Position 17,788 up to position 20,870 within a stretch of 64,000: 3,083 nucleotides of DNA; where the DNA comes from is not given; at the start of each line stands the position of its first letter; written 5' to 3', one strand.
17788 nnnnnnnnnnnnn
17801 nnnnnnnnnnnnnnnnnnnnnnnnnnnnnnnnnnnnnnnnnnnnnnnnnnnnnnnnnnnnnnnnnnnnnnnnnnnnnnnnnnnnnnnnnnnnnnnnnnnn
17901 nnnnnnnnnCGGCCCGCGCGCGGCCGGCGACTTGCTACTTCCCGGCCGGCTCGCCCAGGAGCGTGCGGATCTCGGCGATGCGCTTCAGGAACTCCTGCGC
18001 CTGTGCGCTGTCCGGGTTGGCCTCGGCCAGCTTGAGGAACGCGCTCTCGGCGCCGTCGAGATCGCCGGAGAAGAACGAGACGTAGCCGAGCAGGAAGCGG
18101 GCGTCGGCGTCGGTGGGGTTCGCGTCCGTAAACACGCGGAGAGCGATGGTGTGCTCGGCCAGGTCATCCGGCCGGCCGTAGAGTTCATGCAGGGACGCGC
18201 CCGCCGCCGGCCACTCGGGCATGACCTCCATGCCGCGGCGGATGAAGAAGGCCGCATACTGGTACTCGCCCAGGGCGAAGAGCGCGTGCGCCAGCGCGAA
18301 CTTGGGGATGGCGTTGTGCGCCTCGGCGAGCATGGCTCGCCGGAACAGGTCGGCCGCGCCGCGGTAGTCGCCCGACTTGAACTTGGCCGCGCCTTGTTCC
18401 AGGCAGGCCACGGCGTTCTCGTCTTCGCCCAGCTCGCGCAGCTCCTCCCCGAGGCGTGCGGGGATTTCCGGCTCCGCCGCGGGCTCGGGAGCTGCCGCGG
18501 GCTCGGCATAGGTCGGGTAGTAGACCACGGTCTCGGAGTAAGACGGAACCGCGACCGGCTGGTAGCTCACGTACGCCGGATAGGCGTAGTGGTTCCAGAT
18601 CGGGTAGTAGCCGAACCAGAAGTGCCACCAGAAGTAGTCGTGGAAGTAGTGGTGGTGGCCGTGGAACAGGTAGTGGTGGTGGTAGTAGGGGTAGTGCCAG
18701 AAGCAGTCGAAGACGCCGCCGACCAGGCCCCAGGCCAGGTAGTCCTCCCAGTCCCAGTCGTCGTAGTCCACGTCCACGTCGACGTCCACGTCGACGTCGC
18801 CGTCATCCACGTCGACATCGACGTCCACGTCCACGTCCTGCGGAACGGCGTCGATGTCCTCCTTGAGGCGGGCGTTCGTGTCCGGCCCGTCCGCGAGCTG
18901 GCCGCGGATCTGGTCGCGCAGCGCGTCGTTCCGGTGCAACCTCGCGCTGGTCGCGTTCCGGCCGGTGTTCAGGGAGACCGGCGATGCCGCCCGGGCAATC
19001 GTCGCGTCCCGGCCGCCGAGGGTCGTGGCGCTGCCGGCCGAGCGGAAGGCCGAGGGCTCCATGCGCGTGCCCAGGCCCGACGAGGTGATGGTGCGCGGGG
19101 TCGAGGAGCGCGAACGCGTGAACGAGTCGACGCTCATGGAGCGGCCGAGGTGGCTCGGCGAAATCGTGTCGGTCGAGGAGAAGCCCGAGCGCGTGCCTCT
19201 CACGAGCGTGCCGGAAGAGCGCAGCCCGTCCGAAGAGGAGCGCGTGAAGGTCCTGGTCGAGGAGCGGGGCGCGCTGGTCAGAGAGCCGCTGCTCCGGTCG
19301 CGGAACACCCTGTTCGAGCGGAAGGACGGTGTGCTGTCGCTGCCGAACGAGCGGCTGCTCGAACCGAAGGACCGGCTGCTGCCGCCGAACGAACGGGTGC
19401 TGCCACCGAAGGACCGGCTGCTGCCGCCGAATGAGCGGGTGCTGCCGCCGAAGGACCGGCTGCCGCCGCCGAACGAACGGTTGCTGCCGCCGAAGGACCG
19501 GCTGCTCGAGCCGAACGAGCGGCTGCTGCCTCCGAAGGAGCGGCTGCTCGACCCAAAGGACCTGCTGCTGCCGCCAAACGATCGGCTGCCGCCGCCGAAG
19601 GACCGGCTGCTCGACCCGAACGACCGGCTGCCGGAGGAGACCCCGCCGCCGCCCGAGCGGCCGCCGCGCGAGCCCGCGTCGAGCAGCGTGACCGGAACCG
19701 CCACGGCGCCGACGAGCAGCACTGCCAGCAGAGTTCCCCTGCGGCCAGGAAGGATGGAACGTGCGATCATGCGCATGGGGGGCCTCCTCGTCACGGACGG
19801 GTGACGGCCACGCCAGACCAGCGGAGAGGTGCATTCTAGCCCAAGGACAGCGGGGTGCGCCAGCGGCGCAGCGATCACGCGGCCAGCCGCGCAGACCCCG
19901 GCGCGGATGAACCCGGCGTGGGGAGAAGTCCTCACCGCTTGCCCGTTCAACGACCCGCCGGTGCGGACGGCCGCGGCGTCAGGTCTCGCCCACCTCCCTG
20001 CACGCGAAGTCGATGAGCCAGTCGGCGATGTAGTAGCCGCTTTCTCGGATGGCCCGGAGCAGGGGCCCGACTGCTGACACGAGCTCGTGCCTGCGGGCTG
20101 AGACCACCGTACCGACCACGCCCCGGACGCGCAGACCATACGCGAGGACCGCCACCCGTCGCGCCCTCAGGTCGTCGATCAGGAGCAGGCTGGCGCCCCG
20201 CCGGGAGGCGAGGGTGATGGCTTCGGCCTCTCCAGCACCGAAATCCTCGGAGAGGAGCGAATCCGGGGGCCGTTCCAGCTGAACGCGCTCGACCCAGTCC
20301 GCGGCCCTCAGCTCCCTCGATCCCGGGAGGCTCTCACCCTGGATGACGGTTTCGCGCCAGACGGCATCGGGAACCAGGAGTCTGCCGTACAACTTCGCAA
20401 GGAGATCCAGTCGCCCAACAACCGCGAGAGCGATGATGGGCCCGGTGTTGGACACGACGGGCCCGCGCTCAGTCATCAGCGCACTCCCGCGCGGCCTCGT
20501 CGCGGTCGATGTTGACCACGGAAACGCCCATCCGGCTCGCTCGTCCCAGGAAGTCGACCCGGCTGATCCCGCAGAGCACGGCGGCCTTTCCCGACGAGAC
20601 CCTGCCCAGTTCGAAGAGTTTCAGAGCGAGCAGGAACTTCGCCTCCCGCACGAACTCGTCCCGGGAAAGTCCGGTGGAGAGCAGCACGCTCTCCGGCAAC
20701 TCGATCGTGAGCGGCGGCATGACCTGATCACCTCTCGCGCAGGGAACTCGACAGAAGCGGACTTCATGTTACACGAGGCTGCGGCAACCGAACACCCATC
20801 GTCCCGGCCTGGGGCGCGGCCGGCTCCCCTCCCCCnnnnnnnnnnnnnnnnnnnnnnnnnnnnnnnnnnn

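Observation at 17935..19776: Secreted protein built from 22 SRSFGGS heptads, a (DV)n acidic tract and an extraordinary His/Tyr/Trp/Phe block, ending in a TPR domain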

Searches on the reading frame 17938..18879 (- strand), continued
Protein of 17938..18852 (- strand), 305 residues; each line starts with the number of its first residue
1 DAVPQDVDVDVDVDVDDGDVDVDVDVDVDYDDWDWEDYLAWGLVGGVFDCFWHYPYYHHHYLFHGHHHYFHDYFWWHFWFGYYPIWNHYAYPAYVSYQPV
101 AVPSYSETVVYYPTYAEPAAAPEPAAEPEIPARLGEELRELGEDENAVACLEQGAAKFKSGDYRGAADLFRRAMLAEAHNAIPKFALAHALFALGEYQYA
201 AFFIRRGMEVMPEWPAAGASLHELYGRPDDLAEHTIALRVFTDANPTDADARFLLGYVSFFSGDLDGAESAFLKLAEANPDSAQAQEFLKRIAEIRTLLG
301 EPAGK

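Call 51: list_cluster_members(proteins=[P0033, P0042, P0053, P0061, P0099, P0115, P0122, P0130, P0160, P0167])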
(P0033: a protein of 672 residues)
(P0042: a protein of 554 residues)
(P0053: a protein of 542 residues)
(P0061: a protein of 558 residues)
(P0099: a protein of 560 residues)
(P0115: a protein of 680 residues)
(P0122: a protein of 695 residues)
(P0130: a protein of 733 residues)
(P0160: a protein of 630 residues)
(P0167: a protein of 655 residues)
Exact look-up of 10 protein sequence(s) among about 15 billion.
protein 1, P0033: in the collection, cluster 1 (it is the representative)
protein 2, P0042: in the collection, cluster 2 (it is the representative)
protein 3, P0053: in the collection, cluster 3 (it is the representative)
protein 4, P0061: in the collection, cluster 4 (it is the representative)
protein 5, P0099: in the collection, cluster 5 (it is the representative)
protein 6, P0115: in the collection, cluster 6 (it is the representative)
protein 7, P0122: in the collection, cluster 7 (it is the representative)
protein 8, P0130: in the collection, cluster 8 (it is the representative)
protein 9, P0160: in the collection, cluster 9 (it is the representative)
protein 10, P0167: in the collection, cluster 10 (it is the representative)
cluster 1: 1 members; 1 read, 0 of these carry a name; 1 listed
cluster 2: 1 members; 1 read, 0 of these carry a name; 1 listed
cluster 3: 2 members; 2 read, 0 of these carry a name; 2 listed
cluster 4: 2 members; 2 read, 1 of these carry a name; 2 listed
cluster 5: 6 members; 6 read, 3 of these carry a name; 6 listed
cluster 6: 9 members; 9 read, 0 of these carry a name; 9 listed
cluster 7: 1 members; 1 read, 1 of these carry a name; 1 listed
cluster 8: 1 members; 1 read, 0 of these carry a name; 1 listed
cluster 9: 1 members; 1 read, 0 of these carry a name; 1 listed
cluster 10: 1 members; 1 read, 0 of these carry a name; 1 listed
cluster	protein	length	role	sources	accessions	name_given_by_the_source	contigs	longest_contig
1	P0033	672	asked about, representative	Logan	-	-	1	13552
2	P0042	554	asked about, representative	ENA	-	-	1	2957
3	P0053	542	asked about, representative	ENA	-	-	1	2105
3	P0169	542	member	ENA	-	-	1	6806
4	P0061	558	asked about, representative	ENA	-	-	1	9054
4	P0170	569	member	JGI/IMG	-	tetratricopeptide repeat protein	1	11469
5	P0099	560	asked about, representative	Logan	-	-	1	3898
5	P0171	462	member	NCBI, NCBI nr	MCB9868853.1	MAG: tetratricopeptide repeat protein [Planctomycetes bacterium] | tetratricopeptide repeat protein [Planctomycetota bacterium]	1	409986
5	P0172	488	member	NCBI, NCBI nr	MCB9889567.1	MAG: tetratricopeptide repeat protein [Planctomycetes bacterium] | tetratricopeptide repeat protein [Planctomycetota bacterium]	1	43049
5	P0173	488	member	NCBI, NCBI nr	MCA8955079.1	MAG: tetratricopeptide repeat protein [Planctomycetes bacterium] | tetratricopeptide repeat protein [Planctomycetota bacterium]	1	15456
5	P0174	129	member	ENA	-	-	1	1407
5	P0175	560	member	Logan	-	-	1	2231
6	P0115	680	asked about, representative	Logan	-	-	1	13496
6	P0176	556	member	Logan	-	-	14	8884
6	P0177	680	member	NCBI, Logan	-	-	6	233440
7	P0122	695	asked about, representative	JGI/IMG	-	tetratricopeptide (TPR) repeat protein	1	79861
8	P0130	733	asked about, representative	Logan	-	-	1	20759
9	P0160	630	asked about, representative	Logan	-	-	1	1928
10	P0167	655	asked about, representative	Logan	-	-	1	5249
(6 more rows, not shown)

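Call 57: find_encoding_contigs(protein=P0177, flank=8000, max_places=1)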
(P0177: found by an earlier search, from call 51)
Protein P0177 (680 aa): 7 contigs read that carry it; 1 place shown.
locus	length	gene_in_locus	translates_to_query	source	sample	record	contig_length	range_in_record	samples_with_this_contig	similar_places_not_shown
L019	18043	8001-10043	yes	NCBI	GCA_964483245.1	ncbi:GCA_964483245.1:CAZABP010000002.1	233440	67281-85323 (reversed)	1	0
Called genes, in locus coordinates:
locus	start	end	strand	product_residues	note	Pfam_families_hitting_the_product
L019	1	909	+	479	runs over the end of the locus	PF08309:LVIVD (faint)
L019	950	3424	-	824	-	PF02771:Acyl-CoA_dh_N, PF02770:Acyl-CoA_dh_M, PF00441:Acyl-CoA_dh_1, PF09317:ACDH_C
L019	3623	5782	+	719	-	PF13432:TPR_16 (faint), PF14559:TPR_19 (faint), PF13428:TPR_14 (faint), PF07607:DUF1570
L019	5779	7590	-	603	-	PF00474:SSF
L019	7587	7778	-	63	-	-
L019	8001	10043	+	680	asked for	PF00515:TPR_1 (faint), PF07719:TPR_2 (faint), PF13181:TPR_8 (faint), PF13424:TPR_12 (faint), PF13428:TPR_14 (faint), PF13432:TPR_16 (faint), PF13414:TPR_11 (weak), PF14559:TPR_19 (weak)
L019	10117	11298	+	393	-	PF02771:Acyl-CoA_dh_N, PF02770:Acyl-CoA_dh_M, PF00441:Acyl-CoA_dh_1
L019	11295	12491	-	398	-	PF10509:GalKase_gal_bdg, PF00288:GHMP_kinases_N, PF08544:GHMP_kinases_C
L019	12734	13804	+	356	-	PF13616:Rotamase_3, PF00639:Rotamase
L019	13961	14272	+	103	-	-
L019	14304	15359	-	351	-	-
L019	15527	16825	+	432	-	PF00675:Peptidase_M16, PF05193:Peptidase_M16_C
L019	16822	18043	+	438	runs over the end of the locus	PF00675:Peptidase_M16, PF05193:Peptidase_M16_C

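Call 58: find_encoding_contigs(protein=P0122, flank=8000, max_places=1)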
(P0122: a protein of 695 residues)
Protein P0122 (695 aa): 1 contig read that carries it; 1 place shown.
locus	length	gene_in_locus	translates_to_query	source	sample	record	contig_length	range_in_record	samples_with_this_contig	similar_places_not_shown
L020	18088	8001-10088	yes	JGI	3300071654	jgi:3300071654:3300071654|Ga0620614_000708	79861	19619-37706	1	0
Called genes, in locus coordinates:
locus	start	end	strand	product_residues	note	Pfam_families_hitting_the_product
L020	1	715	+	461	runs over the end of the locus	PF00072:Response_reg, PF00158:Sigma54_activat, PF14532:Sigma54_activ_2, PF00004:AAA (weak), PF07724:AAA_2, PF07728:AAA_5 (weak), PF25601:AAA_lid_14, PF02954:HTH_8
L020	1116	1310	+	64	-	-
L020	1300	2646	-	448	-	PF12832:MFS_1_like (weak), PF07690:MFS_1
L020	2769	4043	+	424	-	PF00501:AMP-binding, PF14535:AMP-binding_C_2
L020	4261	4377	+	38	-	-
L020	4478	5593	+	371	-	-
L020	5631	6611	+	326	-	PF00152:tRNA-synt_2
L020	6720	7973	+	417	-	PF14534:DUF4440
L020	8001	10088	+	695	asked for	PF12895:ANAPC3 (faint), PF07719:TPR_2 (faint), PF13428:TPR_14 (faint), PF13432:TPR_16 (weak), PF14559:TPR_19 (faint)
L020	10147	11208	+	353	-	PF02275:CBAH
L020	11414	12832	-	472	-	PF07394:DUF1501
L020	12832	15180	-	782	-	PF07635:PSCyt1, PF07583:PSCyt2, PF07587:PSD1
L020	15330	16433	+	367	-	-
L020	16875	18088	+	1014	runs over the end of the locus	PF13491:FtsK_4TM, PF17854:FtsK_alpha, PF01580:FtsK_SpoIIIE, PF12846:AAA_10 (faint), PF09397:FtsK_gamma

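Call 59: find_encoding_contigs(protein=P0171, flank=8000, max_places=1)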
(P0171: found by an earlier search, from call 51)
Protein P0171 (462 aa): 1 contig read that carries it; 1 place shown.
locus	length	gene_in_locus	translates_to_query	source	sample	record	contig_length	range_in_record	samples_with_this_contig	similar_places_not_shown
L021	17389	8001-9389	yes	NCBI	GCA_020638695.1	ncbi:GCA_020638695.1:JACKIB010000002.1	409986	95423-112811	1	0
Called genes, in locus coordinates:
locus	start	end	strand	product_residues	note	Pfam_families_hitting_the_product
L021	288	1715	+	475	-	PF02321:OEP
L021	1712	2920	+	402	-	-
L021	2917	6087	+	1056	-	PF00873:ACR_tran, PF02355:SecD_SecF_C (faint)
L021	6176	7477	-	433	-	PF00326:Peptidase_S9 (faint)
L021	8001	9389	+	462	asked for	PF13424:TPR_12 (faint), PF23914:TPR_CcmH_CycH (faint), PF00515:TPR_1 (faint), PF07719:TPR_2 (weak), PF13176:TPR_7 (faint), PF13181:TPR_8 (faint), PF13414:TPR_11, PF13432:TPR_16, +2 more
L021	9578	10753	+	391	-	PF02771:Acyl-CoA_dh_N, PF02770:Acyl-CoA_dh_M, PF00441:Acyl-CoA_dh_1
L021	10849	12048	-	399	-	PF10509:GalKase_gal_bdg, PF00288:GHMP_kinases_N, PF08544:GHMP_kinases_C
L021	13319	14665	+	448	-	PF00270:DEAD (faint), PF13638:PIN_4, PF02562:PhoH, PF13604:AAA_30 (faint)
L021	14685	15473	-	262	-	PF11948:DUF3465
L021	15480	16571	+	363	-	PF13616:Rotamase_3 (weak), PF00639:Rotamase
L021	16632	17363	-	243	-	PF00535:Glycos_transf_2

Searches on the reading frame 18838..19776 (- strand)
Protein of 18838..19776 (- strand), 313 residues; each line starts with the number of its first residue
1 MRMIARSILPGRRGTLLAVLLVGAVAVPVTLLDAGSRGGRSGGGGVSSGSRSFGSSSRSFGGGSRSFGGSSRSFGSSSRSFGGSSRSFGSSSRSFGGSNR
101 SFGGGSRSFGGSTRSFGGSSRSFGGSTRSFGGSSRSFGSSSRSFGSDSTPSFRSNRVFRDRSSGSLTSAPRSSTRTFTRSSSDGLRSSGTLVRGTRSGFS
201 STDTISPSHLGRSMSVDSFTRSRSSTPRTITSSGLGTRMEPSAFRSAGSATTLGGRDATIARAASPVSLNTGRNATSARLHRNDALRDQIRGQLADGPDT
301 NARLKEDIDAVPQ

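Call 48: find_homologous_proteins(query=window:18838-19776:-, max_evalue=0.01)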
Query seq(313 aa) (313 aa): 5 proteins with E <= 0.01 among 8000 candidates.
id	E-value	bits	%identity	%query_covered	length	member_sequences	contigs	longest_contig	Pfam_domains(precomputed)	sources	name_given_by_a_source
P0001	2.3e-64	236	99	39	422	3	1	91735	PF14559.13,PF13432.13,PF13181.13,PF07719.24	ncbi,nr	ncbi:MAG: tetratricopeptide repeat protein [Planctomycetes bacterium]|nr:tetratricopeptide repeat pr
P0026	1.7e-4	39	30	40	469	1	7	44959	-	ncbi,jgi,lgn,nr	ncbi:MAG: hypothetical protein K2X77_19320 [Candidatus Obscuribacterales bacterium]|jgi:hypothetical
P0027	1.7e-3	36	44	24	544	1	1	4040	PF11737.14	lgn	-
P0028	1.7e-3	36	-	-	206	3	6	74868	-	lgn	-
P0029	1.9e-3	36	76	12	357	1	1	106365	PF04519.20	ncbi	ncbi:MAG: polymer-forming cytoskeletal protein [Oscillospiraceae bacterium]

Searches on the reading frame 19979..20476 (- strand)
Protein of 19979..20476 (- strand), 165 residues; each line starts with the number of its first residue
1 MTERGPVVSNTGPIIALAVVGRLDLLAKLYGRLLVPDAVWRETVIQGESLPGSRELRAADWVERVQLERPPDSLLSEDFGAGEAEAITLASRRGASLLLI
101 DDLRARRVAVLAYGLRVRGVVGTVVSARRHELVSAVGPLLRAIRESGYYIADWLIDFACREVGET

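Call 53: search_protein_families(library=pfam, proteins=[window:19979-20476:-], max_evalue=0.001)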
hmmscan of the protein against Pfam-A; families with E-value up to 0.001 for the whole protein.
window:19979-20476:- (165 aa): 1 family
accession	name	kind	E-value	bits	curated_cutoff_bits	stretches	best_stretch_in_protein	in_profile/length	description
PF20698.3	PIN-TPR-GreABC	-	0.00023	21.9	27.8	0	69-109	97-136/138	PIN domain associated with the TPR-GreAB-C-PIN system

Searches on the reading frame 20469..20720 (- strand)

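Call 53: search_protein_families(library=pfam, proteins=[window:20469-20720:-], max_evalue=0.001)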
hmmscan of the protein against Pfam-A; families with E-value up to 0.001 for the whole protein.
window:20469-20720:- (83 aa): 1 family
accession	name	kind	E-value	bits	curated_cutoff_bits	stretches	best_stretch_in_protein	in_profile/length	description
PF03683.19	UPF0175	-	1.1e-19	70.3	27.9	1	8-80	1-73/75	Uncharacterised protein family (UPF0175)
